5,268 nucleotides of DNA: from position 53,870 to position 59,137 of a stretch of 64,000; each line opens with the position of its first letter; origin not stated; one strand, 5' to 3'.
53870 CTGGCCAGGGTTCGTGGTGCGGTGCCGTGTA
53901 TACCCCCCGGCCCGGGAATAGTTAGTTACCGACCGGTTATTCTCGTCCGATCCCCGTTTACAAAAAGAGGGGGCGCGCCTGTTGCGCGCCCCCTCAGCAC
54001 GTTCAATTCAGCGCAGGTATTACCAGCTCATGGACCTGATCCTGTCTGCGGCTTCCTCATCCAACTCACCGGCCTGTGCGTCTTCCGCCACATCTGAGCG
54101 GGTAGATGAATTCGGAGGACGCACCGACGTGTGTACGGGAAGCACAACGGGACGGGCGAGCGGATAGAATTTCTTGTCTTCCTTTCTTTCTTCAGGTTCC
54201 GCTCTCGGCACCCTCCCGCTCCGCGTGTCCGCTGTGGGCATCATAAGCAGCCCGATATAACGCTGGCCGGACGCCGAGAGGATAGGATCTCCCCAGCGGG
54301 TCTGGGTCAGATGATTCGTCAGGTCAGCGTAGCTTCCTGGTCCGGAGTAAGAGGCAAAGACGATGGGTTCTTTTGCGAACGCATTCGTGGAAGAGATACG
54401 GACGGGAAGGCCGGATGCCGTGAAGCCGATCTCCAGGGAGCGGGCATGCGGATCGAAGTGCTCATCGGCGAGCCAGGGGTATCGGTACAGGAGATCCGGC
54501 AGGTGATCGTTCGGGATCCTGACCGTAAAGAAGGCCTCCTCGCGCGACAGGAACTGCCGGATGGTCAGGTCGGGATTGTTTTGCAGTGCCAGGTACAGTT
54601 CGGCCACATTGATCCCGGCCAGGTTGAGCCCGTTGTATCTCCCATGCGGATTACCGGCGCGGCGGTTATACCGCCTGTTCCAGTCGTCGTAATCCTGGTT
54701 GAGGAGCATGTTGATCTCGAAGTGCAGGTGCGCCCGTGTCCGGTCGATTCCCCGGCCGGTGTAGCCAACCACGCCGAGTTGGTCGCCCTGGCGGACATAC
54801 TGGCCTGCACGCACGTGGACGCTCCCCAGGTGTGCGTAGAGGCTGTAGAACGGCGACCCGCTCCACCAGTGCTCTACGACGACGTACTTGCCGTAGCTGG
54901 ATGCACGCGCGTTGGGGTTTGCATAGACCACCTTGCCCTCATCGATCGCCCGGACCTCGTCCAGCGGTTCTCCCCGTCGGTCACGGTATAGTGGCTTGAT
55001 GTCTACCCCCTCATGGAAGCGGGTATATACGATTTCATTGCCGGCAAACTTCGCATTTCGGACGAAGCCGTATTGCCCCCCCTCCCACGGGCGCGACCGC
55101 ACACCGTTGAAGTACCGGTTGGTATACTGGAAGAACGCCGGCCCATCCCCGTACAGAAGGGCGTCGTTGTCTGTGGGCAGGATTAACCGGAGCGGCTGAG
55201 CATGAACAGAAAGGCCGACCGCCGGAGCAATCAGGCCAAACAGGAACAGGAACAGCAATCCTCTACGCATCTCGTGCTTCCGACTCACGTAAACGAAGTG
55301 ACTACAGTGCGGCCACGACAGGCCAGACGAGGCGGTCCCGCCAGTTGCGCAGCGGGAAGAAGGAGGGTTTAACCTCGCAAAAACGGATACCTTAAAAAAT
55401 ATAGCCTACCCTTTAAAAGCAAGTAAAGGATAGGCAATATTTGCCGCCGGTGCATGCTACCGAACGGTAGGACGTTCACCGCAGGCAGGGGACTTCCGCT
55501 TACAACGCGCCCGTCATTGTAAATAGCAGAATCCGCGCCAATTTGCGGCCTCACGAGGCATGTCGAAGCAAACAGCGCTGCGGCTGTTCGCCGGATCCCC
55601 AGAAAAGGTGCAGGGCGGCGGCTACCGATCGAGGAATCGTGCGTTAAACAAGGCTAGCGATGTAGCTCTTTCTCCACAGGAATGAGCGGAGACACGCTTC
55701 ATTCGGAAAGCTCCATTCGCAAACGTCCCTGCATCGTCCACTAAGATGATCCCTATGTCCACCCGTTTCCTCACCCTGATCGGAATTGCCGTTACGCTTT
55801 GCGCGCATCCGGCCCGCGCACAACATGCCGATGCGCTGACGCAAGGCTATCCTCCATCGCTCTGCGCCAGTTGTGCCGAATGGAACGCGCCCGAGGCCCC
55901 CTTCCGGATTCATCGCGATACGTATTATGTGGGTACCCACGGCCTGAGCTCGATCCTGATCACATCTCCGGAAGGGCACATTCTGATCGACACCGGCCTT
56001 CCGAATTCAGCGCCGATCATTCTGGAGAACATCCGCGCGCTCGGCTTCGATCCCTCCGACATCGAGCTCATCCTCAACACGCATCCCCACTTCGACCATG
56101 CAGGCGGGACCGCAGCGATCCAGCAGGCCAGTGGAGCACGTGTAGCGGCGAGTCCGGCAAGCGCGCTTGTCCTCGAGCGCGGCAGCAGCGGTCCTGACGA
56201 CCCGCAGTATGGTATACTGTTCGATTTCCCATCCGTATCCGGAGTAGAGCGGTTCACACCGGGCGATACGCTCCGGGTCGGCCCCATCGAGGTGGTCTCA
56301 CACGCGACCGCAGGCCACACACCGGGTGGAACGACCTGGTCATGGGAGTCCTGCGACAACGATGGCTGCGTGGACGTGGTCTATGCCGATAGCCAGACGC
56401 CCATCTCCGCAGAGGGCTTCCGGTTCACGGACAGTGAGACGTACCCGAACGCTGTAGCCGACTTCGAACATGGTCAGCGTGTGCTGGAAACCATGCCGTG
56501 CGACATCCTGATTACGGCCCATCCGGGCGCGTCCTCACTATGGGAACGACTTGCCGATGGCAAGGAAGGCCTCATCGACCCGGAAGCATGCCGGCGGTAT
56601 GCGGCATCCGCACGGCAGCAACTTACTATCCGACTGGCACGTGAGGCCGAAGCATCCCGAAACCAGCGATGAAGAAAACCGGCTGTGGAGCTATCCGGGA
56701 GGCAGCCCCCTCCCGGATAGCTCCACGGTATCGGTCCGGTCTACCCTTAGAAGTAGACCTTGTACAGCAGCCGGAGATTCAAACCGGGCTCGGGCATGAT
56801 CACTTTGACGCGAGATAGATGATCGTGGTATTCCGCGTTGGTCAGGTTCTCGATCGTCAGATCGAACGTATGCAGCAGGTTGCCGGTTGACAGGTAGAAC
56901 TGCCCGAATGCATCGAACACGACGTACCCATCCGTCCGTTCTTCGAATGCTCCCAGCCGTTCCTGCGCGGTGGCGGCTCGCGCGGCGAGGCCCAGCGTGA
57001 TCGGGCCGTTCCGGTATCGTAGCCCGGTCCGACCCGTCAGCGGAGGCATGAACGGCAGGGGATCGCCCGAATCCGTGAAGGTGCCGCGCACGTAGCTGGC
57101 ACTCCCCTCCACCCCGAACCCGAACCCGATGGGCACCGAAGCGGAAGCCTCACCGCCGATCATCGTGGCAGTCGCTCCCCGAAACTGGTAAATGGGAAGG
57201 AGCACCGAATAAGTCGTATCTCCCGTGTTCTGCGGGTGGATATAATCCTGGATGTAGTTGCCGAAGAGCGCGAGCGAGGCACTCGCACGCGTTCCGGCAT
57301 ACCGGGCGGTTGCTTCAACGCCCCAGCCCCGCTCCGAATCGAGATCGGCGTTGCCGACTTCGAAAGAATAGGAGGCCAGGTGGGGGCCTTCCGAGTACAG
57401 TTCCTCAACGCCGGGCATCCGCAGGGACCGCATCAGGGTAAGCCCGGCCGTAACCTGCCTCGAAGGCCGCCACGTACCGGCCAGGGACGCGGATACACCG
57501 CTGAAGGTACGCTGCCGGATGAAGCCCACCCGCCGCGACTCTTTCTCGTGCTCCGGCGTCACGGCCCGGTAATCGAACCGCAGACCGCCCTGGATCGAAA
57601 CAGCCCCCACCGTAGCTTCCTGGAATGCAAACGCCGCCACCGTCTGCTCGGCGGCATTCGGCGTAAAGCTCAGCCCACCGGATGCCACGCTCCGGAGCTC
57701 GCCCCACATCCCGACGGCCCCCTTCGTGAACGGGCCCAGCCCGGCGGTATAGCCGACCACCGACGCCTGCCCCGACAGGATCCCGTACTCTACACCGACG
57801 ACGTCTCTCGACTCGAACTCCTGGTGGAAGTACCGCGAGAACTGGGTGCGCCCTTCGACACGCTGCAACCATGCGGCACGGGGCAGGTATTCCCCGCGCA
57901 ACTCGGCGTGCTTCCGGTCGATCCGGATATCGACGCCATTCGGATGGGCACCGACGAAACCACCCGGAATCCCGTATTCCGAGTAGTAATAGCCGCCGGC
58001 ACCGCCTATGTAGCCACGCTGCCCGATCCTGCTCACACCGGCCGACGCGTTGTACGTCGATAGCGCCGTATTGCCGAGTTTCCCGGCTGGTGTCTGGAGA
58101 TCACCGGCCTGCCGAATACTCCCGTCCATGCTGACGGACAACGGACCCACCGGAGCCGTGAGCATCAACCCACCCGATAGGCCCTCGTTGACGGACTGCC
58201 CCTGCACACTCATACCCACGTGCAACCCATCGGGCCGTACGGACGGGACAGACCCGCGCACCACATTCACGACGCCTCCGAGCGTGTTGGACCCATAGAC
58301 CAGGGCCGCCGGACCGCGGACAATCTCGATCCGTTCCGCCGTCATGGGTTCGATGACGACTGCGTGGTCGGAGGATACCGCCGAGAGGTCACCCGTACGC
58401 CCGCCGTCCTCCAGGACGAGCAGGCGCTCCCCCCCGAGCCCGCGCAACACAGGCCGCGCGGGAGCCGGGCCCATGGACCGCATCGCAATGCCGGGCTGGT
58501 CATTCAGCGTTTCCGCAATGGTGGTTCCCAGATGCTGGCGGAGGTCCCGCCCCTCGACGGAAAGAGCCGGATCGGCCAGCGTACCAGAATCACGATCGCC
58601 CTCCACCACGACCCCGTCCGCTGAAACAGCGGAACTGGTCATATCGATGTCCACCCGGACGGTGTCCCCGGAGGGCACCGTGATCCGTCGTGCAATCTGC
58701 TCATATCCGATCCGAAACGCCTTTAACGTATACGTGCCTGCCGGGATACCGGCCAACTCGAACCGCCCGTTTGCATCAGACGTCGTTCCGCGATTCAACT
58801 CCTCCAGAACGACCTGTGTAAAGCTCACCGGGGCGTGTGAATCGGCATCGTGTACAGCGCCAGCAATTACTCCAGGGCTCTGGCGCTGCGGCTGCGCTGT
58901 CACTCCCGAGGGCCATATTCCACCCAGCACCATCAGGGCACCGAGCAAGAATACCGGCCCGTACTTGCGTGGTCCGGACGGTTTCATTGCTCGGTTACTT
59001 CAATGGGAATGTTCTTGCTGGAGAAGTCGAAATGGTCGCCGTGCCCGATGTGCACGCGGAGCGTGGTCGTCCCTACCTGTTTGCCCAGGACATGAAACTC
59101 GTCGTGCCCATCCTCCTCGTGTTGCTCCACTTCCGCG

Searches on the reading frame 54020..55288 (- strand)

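Call 77: search_protein_families(library=pfam, proteins=[window:54020-55288:-], max_evalue=0.00001)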
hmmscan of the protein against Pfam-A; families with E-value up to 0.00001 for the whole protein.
window:54020-55288:- (422 aa): 1 family
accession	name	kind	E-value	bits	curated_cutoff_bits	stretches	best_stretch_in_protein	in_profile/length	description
PF01551.29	Peptidase_M23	-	5.7e-20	71.7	28.7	1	91-193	2-88/96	Peptidase family M23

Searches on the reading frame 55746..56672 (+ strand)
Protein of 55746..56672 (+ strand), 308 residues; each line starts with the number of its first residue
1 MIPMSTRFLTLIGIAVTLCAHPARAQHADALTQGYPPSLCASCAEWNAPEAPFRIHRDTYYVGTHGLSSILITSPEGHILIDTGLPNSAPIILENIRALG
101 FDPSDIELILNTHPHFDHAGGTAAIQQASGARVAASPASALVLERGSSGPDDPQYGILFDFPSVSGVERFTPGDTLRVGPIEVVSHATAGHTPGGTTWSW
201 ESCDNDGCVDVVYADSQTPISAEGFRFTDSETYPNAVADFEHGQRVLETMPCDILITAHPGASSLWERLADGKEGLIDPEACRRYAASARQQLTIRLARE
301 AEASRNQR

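Call 77: search_protein_families(library=pfam, proteins=[window:55746-56672:+], max_evalue=0.00001)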
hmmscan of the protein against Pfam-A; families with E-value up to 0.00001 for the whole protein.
window:55746-56672:+ (308 aa): 1 family
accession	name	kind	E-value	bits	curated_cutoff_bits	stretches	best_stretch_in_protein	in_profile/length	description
PF00753.33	Lactamase_B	-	3.1e-21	76.6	22.7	1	68-202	7-141/196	Metallo-beta-lactamase superfamily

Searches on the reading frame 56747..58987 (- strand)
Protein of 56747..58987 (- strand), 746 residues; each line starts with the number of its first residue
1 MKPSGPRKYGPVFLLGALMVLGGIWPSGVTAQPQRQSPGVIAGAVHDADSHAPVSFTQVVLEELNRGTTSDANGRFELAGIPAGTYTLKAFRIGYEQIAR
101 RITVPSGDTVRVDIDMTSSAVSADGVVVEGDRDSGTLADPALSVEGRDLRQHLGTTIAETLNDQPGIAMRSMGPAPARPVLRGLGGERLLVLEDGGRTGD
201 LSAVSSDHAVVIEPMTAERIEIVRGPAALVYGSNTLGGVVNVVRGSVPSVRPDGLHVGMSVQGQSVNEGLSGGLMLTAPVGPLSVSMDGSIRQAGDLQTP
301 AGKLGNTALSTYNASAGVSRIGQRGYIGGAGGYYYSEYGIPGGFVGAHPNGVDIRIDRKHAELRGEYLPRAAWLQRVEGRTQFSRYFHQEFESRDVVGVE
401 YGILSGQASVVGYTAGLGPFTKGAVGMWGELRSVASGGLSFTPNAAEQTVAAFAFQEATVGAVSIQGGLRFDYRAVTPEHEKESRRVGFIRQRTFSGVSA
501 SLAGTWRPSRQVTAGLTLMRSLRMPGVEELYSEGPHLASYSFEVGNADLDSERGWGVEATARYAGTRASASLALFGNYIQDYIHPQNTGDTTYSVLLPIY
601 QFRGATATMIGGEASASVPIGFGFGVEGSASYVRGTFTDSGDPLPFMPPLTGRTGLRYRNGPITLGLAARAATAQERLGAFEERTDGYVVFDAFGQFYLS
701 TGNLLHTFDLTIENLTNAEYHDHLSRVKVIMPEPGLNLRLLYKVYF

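Call 77: search_protein_families(library=pfam, proteins=[window:56747-58987:-], max_evalue=0.00001)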
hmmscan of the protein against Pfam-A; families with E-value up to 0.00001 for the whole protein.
window:56747-58987:- (746 aa): 4 families
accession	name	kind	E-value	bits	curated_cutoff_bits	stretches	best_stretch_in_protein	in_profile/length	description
PF00593.30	TonB_dep_Rec_b-barrel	-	6e-31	109.2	27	1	330-715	53-436/436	TonB dependent receptor-like, beta-barrel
PF13715.12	CarbopepD_reg_2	-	8.5e-18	64.6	32.2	1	41-128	1-88/88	CarboxypepD_reg-like domain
PF13620.12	CarboxypepD_reg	-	2.7e-17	63.3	32.3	1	41-117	2-82/82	Carboxypeptidase regulatory-like domain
PF07715.20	Plug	-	6.6e-16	59.2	23.9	1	143-239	11-107/107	TonB-dependent Receptor Plug Domain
